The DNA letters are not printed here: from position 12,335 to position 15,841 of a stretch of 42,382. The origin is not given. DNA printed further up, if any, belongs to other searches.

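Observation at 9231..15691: Two tandem ~1070-aa paralogues with gingipain-like (C25, clan CD) His/Cys motifs, no signal peptide and the highest GC content in the window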

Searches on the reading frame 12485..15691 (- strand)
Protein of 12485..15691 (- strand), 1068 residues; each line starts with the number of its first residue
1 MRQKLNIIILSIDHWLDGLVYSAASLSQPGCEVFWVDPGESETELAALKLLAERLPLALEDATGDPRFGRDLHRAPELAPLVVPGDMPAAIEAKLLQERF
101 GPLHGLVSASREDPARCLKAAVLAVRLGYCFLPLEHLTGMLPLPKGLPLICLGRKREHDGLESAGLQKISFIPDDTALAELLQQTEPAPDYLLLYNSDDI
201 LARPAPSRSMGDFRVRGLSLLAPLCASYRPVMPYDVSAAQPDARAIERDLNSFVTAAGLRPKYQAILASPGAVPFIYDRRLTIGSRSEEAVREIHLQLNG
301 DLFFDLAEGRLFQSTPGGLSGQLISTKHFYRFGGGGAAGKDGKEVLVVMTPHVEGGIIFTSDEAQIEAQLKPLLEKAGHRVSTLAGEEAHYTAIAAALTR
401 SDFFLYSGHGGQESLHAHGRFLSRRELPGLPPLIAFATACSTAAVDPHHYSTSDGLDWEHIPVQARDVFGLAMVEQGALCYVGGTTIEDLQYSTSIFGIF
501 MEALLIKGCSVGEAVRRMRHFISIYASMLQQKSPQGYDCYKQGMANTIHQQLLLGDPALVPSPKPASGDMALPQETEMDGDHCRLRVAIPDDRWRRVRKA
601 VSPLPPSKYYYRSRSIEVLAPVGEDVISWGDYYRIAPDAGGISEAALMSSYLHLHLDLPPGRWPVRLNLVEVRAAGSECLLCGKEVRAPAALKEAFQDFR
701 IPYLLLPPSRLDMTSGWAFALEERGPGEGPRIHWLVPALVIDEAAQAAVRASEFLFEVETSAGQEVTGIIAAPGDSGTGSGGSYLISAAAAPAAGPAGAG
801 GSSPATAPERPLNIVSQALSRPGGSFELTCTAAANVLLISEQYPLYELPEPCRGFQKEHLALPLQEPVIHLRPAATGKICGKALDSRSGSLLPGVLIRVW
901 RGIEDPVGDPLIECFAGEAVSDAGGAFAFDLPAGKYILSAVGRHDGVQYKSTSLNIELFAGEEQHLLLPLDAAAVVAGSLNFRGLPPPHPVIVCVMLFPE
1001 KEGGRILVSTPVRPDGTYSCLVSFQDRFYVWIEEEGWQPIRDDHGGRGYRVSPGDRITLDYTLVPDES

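Call 3: search_protein_families(library=pfam, proteins=[window:12485-15691:-], max_evalue=1)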
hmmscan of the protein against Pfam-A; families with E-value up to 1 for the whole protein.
window:12485-15691:- (1068 aa): 4 families
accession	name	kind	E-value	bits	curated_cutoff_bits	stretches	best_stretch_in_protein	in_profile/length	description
PF01364.23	Peptidase_C25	-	2.5e-07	30.7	23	1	391-560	219-373/374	Peptidase family C25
PF03568.22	Peptidase_C50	-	0.0018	17.9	27.8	1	366-446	287-361/395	Peptidase family C50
PF00428.24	Ribosomal_60s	-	0.037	15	28.1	1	743-807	12-68/88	60s Acidic ribosomal protein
PF17802.7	SpaA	-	0.062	13.9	23.1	1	878-958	2-76/91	Prealbumin-like fold domain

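Call 5: search_protein_families(library=ncbifam, proteins=[window:12485-15691:-], max_evalue=1)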
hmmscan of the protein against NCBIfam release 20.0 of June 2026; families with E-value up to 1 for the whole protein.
window:12485-15691:- (1068 aa): 0 families

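Call 10: find_homologous_proteins(query=window:12485-15691:-, max_evalue=0.001)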
Query window:12485-15691:- (1068 aa): 59 proteins with E <= 0.001 among 8000 candidates.
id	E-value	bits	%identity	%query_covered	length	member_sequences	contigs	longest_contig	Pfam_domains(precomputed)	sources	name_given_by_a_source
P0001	0.0e+0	2291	94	100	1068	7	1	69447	PF01364.25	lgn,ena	-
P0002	0.0e+0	1940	81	100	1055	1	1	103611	PF01364.25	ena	-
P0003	0.0e+0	1727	72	100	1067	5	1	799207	PF13620.13,PF01364.25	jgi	jgi:hypothetical protein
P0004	0.0e+0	1664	69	100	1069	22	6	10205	PF01364.25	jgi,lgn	-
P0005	0.0e+0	1573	66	100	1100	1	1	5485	PF01364.25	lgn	-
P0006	0.0e+0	1566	66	100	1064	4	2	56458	PF01364.25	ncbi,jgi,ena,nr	ncbi:MAG TPA: C25 family cysteine peptidase [Bacillota bacterium]|nr:C25 family cysteine peptidase [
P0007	0.0e+0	1564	65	100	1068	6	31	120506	PF01364.25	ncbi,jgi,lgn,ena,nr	ncbi:MAG TPA: C25 family cysteine peptidase [Bacillota bacterium]|nr:C25 family cysteine peptidase [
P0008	0.0e+0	1125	51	100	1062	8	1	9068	PF13620.13,PF01364.25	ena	-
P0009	0.0e+0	1119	50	100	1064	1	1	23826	PF01364.25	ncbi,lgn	-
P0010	0.0e+0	1102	50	100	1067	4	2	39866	-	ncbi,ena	-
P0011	0.0e+0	1094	50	100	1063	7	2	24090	-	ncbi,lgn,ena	-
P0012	0.0e+0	1090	50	100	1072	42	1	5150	PF13620.13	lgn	-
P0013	0.0e+0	1090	49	100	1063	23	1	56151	PF13620.13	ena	-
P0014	0.0e+0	1069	50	100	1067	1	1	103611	PF13620.13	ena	-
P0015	1.1e-289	982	46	99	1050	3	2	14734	-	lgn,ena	-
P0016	3.7e-284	964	44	100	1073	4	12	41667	PF13620.13,PF01364.25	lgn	-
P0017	9.8e-284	962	45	99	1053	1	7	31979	PF01364.25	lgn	-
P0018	1.8e-283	961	45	99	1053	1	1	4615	PF01364.25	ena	-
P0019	6.4e-283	960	45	99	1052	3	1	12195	PF13620.13,PF01364.25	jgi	jgi:hypothetical protein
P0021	1.5e-278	945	46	99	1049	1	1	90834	PF01364.25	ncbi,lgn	-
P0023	1.7e-276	938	45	99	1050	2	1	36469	-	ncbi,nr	ncbi:MAG: C25 family cysteine peptidase [Bacillota bacterium]|nr:C25 family cysteine peptidase [Baci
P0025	7.0e-275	933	45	99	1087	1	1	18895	PF01364.25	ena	-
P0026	7.6e-274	930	45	99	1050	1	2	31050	PF01364.25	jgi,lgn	jgi:hypothetical protein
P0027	7.0e-273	926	45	100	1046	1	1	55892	PF01364.25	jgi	jgi:hypothetical protein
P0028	3.5e-272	924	45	99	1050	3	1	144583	PF01364.25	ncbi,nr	ncbi:MAG: C25 family cysteine peptidase [Bacillota bacterium]|nr:C25 family cysteine peptidase [Baci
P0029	8.6e-272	923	44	99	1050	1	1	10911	PF01364.25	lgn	-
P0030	1.0e-271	923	43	99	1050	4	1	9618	PF01364.25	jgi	jgi:hypothetical protein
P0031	8.3e-271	920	45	99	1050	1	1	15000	PF01364.25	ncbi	-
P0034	4.3e-268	911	45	99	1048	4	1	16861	PF01364.25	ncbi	-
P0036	1.9e-266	905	43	100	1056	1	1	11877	PF13620.13,PF01364.25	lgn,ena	-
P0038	1.3e-264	899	44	100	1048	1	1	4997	PF01364.25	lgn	-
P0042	6.6e-263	893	44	99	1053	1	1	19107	PF01364.25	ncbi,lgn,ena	-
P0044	3.8e-262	891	44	99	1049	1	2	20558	PF01364.25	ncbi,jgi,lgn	-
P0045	5.1e-261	887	43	100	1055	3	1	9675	PF01364.25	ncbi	-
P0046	1.7e-258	879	43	100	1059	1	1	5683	PF13620.13,PF01364.25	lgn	-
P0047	4.4e-257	874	43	99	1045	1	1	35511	PF01364.25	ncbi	-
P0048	7.6e-256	870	46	86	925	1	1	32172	PF01364.25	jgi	jgi:hypothetical protein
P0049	2.1e-254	865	43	98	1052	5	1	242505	PF01364.25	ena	-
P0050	9.0e-251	853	41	100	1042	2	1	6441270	PF13620.13,PF01364.25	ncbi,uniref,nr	ncbi:C25 family cysteine peptidase [Candidatus Formimonas warabiya]|uniref:C25 family cysteine pepti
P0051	1.9e-250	852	46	84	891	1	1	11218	PF01364.25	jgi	jgi:hypothetical protein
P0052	6.0e-242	824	41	100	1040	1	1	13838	PF01364.25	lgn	-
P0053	1.4e-232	793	39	100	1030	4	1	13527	PF01364.25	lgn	-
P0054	1.5e-232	793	39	99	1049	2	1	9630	PF01364.25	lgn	-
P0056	4.1e-168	580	37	87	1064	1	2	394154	PF10670.16,PF13620.13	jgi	jgi:hypothetical protein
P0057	1.3e-165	571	35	99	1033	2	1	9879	PF01364.25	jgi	-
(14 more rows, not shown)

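Call 15: find_encoding_contigs(protein=P0050, flank=10000, max_places=2)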
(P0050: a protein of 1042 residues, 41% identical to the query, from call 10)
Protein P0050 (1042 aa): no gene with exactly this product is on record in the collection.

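Call 16: find_encoding_contigs(protein=P0003, flank=10000, max_places=2)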
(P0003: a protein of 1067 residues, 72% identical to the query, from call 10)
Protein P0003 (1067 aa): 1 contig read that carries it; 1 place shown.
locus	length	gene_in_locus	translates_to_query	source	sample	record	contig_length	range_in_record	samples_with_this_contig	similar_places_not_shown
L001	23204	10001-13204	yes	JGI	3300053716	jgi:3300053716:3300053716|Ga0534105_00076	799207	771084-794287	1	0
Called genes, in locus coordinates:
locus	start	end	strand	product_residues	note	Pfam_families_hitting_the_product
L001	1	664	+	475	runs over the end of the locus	PF06253:MTTB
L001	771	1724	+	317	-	PF00491:Arginase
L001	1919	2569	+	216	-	PF02607:B12-binding_2, PF02310:B12-binding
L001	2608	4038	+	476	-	PF06253:MTTB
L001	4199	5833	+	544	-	PF00496:SBP_bac_5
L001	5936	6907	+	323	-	PF19300:BPD_transp_1_N, PF00528:BPD_transp_1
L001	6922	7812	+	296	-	PF12911:OppC_N, PF00528:BPD_transp_1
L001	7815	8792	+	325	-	PF00005:ABC_tran, PF08352:oligo_HPY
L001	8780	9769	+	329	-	PF00005:ABC_tran, PF13304:AAA_21 (faint), PF08352:oligo_HPY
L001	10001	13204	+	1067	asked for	PF01364:Peptidase_C25, PF13620:CarboxypepD_reg (faint)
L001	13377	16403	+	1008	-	PF01364:Peptidase_C25 (weak)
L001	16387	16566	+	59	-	-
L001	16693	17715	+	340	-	PF03417:AAT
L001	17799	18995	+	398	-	PF01546:Peptidase_M20, PF07687:M20_dimer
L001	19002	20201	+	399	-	PF04389:Peptidase_M28 (weak), PF01546:Peptidase_M20, PF07687:M20_dimer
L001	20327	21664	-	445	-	PF00890:FAD_binding_2 (faint), PF01494:FAD_binding_3 (faint), PF05834:Lycopene_cycl (faint), PF12831:FAD_oxidored (faint), PF13450:NAD_binding_8 (faint), PF01266:DAO (weak)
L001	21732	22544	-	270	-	PF00176:SNF2-rel_dom, PF00271:Helicase_C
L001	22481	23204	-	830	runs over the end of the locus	PF08455:SNF2_assoc, PF00176:SNF2-rel_dom, PF04851:ResIII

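Call 17: find_encoding_contigs(protein=P0056, flank=10000, max_places=2)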
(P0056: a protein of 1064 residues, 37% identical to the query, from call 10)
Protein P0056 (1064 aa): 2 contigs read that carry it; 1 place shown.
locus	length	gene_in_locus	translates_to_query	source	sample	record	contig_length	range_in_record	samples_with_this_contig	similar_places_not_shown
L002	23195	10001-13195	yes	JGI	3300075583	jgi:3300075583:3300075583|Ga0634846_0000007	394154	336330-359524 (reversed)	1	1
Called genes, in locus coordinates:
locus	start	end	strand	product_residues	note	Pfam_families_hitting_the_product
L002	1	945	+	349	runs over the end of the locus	PF04309:G3P_antiterm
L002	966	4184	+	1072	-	-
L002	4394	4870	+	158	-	PF00583:Acetyltransf_1, PF13508:Acetyltransf_7, PF13673:Acetyltransf_10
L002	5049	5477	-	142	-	PF12760:Zn_ribbon_IS1595 (weak), PF03811:Zn_ribbon_InsA (weak)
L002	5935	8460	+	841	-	PF00690:Cation_ATPase_N, PF00122:E1-E2_ATPase, PF00702:Hydrolase, PF13246:Cation_ATPase, PF00689:Cation_ATPase_C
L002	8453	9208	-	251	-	PF00582:Usp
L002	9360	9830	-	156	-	PF00293:NUDIX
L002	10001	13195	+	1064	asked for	PF10670:DUF4198 (faint), PF13620:CarboxypepD_reg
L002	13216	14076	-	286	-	-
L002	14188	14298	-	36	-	-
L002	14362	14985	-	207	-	PF09335:VTT_dom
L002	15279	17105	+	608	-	PF00664:ABC_membrane, PF00005:ABC_tran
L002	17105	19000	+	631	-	PF00664:ABC_membrane, PF00005:ABC_tran, PF02463:SMC_N (faint)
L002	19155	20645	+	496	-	PF01590:GAF, PF13185:GAF_2, PF13492:GAF_3, PF00990:GGDEF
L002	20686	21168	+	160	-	-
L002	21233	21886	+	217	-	PF00881:Nitroreductase, PF14512:TM1586_NiRdase (weak)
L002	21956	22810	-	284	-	PF24741:AlkZ-rel, PF06224:AlkZ-like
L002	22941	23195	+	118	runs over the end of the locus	PF00903:Glyoxalase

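Call 18: find_encoding_contigs(protein=P0049, flank=10000, max_places=1)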
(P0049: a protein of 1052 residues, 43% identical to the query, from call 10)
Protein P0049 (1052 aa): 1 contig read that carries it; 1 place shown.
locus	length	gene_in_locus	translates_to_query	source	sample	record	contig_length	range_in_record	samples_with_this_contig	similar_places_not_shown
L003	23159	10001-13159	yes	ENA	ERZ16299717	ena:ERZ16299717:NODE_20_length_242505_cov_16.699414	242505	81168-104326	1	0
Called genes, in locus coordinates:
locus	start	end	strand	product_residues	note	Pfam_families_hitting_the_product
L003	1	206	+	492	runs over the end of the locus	PF00474:SSF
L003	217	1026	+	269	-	-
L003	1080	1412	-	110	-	-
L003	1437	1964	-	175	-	-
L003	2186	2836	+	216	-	PF02607:B12-binding_2, PF02310:B12-binding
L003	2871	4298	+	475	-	PF06253:MTTB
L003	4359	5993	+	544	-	PF00496:SBP_bac_5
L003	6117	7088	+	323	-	PF19300:BPD_transp_1_N, PF00528:BPD_transp_1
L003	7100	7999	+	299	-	PF12911:OppC_N, PF00528:BPD_transp_1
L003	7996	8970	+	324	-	PF00005:ABC_tran, PF08352:oligo_HPY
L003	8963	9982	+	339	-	PF00005:ABC_tran, PF13304:AAA_21 (faint), PF08352:oligo_HPY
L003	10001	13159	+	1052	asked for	PF01364:Peptidase_C25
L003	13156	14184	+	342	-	PF03417:AAT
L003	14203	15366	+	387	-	PF01546:Peptidase_M20, PF07687:M20_dimer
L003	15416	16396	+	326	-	PF00753:Lactamase_B, PF19583:ODP (faint), PF23023:Anti-Pycsar_Apyc1 (weak), PF21221:B_lactamase-like_C (weak)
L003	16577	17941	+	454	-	PF00370:FGGY_N, PF02782:FGGY_C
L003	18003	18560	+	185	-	PF02643:DUF192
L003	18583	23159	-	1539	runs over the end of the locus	PF13540:RCC1_2 (weak), PF25390:WD40_RLD, PF00415:RCC1 (weak), PF13540:RCC1_2 (weak), PF00415:RCC1, PF25390:WD40_RLD, PF00415:RCC1 (weak), PF18998:Flg_new_2, +3 more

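Call 19: find_encoding_contigs(protein=P0028, flank=10000, max_places=1)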
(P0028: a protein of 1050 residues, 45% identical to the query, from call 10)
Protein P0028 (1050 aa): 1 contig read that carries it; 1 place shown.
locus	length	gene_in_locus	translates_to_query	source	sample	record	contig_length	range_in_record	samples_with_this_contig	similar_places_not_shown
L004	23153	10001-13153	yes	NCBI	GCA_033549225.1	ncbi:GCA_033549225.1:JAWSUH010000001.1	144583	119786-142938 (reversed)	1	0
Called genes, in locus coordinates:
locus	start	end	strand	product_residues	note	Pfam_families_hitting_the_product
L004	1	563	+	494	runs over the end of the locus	PF00474:SSF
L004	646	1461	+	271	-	PF02540:NAD_synthase (faint), PF00733:Asn_synthase (weak), PF06508:QueC (faint)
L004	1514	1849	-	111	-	-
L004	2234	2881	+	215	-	PF02607:B12-binding_2, PF02310:B12-binding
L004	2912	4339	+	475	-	PF06253:MTTB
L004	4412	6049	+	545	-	PF00496:SBP_bac_5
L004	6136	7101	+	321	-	PF19300:BPD_transp_1_N, PF00528:BPD_transp_1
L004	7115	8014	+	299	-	PF12911:OppC_N, PF00528:BPD_transp_1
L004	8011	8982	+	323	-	PF00005:ABC_tran, PF08352:oligo_HPY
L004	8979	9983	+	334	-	PF00005:ABC_tran, PF13304:AAA_21 (faint), PF08352:oligo_HPY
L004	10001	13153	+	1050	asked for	PF01364:Peptidase_C25 (weak)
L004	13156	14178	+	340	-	PF03417:AAT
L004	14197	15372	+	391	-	PF01546:Peptidase_M20, PF07687:M20_dimer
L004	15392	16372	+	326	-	PF00753:Lactamase_B, PF23023:Anti-Pycsar_Apyc1, PF21221:B_lactamase-like_C (weak)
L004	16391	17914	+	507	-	PF00370:FGGY_N, PF02782:FGGY_C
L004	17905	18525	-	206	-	PF04367:DUF502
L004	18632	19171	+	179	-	PF02643:DUF192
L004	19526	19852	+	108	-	PF09922:LiaF-like_C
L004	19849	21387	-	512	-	PF01225:Mur_ligase, PF08245:Mur_ligase_M, PF02875:Mur_ligase_C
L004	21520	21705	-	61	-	PF00037:Fer4 (faint), PF13459:Fer4_15, PF13370:Fer4_13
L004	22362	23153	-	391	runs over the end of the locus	PF01321:Creatinase_N, PF00557:Peptidase_M24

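Call 20: find_encoding_contigs(protein=P0027, flank=10000, max_places=1)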
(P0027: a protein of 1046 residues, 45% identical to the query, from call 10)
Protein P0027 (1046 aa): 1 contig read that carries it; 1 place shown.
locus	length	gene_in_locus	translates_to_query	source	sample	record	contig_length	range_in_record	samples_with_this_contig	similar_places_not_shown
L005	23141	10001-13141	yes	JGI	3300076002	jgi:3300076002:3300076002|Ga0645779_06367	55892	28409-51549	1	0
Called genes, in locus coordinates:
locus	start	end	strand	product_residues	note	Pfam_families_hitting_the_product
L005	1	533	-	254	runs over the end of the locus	PF02729:OTCace_N, PF00185:OTCace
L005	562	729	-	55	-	PF00185:OTCace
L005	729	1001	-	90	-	-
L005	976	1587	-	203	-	PF02729:OTCace_N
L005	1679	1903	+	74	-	-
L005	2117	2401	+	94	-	PF02607:B12-binding_2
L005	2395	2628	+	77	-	PF02310:B12-binding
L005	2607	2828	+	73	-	-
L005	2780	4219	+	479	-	PF06253:MTTB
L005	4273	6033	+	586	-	PF00496:SBP_bac_5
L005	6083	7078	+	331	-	PF19300:BPD_transp_1_N, PF00528:BPD_transp_1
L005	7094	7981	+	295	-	PF12911:OppC_N, PF00528:BPD_transp_1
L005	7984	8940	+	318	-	PF00005:ABC_tran, PF08352:oligo_HPY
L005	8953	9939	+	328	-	PF00005:ABC_tran, PF13304:AAA_21 (faint), PF08352:oligo_HPY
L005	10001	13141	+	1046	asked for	PF01364:Peptidase_C25 (faint)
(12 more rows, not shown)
